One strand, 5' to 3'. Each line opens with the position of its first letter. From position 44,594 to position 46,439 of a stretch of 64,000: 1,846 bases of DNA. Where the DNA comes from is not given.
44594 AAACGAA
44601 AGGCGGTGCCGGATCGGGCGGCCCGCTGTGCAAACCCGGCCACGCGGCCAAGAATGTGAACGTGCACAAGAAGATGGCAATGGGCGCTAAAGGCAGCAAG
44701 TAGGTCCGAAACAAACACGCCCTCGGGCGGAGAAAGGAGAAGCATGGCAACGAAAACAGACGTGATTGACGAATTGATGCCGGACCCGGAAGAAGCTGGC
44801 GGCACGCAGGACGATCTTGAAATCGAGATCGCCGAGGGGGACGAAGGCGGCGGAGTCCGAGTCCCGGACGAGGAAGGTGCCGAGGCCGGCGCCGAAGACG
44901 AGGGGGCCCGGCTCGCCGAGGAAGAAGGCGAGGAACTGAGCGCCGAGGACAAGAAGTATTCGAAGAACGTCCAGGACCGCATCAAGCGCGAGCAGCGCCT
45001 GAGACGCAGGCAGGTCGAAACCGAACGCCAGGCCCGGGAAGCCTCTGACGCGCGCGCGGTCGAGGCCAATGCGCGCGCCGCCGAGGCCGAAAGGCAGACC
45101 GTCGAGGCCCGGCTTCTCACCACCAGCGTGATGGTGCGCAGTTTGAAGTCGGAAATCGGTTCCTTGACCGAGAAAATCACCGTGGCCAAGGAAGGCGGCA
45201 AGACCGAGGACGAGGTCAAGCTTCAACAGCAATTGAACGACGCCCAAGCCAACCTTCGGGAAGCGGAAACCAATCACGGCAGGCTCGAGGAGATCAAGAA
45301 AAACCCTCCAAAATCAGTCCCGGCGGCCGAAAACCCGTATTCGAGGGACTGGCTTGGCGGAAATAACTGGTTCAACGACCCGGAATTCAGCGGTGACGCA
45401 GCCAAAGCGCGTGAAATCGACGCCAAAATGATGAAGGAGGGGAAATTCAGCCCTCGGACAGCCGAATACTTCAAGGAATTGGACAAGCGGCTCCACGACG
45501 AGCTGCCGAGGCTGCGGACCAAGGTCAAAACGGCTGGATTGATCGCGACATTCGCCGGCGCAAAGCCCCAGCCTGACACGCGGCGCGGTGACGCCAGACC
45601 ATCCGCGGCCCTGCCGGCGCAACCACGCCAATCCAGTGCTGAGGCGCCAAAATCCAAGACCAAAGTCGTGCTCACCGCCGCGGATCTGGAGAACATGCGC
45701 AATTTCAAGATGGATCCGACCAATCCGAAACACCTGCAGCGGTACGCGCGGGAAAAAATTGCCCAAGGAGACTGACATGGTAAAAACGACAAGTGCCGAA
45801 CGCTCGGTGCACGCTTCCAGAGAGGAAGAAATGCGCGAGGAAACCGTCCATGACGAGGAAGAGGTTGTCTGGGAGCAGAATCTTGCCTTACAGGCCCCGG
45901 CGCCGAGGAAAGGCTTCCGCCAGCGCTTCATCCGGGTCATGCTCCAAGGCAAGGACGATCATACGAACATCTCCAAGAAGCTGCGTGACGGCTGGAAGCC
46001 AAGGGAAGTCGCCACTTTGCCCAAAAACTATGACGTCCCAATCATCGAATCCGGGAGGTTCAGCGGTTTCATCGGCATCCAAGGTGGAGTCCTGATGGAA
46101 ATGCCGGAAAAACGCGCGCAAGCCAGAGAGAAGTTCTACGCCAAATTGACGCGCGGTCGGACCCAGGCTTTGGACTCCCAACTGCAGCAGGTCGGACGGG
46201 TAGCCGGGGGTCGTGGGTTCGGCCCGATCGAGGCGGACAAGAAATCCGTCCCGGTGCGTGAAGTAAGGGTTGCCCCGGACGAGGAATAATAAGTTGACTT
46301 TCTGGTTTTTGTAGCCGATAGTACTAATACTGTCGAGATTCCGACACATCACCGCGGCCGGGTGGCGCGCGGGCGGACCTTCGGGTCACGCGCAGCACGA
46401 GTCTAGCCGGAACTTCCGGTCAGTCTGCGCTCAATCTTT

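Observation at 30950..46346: Ten-copy TGTCG-N6-CGACA palindrome set plus a stand-alone Fis-type HTH protein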

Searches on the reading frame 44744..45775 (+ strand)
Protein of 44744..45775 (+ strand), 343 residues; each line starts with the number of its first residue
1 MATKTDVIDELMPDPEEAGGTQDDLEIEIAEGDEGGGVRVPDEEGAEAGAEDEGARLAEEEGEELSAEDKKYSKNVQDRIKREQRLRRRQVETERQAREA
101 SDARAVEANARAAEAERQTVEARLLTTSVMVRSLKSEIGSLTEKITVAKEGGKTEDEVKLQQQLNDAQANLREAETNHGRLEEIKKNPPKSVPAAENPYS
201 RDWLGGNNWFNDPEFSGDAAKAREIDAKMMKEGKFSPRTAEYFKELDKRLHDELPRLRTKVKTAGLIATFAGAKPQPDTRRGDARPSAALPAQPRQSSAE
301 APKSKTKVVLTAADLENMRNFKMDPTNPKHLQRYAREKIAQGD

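Call 8: search_protein_families(library=pfam, proteins=[window:44744-45775:+], max_evalue=0.01)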
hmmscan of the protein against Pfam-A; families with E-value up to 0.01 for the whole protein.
window:44744-45775:+ (343 aa): 0 families

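Call 35: search_protein_families(library=phrogs, proteins=[window:44744-45775:+], max_evalue=0.01)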
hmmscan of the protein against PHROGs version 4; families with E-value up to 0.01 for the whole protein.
window:44744-45775:+ (343 aa): 1 family
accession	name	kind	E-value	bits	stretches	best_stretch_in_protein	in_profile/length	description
phrog_28737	-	unknown function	3.1e-10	41.1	1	40-262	55-284/341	-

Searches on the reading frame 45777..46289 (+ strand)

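Call 17: search_protein_families(library=pfam, proteins=[window:45777-46289:+], max_evalue=0.01)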
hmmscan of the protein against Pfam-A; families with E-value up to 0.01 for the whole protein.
window:45777-46289:+ (170 aa): 0 families

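Call 35: search_protein_families(library=phrogs, proteins=[window:45777-46289:+], max_evalue=0.01)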
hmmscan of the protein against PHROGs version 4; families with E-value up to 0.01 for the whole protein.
window:45777-46289:+ (170 aa): 1 family
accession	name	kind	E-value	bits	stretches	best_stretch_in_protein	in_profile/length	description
phrog_36003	-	unknown function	3.4e-18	67.1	1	12-137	10-131/156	-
